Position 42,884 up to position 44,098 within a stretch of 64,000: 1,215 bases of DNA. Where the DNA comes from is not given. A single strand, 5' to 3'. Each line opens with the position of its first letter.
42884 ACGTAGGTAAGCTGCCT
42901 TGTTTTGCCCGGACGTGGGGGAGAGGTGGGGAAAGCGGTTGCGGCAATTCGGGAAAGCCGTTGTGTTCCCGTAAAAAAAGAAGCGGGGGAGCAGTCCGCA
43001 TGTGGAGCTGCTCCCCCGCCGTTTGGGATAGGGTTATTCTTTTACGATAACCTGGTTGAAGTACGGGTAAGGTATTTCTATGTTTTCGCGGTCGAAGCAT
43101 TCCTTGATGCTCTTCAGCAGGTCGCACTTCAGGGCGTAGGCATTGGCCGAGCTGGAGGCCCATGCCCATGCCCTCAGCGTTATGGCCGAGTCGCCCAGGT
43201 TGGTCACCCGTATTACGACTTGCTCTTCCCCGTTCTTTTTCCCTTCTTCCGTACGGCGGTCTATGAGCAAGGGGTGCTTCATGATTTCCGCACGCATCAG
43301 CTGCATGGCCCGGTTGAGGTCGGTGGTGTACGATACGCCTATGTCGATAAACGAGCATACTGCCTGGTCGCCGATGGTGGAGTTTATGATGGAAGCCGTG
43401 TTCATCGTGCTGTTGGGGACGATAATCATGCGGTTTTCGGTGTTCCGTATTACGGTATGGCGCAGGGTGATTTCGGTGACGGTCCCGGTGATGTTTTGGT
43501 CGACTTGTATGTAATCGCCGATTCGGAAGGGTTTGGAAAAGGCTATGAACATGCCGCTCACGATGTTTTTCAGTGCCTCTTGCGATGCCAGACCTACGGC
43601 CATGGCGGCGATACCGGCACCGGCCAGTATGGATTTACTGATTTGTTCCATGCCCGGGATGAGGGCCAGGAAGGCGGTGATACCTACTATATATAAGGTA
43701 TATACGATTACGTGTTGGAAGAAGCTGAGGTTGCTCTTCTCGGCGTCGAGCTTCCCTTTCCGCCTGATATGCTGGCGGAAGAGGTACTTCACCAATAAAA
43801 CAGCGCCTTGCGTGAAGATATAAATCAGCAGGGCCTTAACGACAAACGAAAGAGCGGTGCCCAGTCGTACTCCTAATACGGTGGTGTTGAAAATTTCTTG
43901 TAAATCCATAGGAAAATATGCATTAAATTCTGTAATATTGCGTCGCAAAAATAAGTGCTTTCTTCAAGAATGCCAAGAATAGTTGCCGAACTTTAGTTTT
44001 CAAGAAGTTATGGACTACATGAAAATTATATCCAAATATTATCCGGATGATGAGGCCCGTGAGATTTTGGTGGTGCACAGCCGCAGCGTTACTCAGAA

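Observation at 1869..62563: Dispersed palindromic intergenic repeat family phased at ~21-23 bp (REP/BIME-like, regulator array, or promoter-derived?)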

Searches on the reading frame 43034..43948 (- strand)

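Call 12: search_protein_families(library=pfam, proteins=[window:43034-43948:-])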
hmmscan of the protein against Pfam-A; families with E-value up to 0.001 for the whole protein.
window:43034-43948:- (304 aa): 2 families
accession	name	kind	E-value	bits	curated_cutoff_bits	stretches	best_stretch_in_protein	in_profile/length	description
PF00924.24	MS_channel_2nd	-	4.1e-21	75.3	20.2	1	126-191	3-67/68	Mechanosensitive ion channel, beta-domain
PF21082.3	MS_channel_3rd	-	1.7e-10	41.6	21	1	201-292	3-88/88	Mechanosensitive ion channel MscS, C-terminal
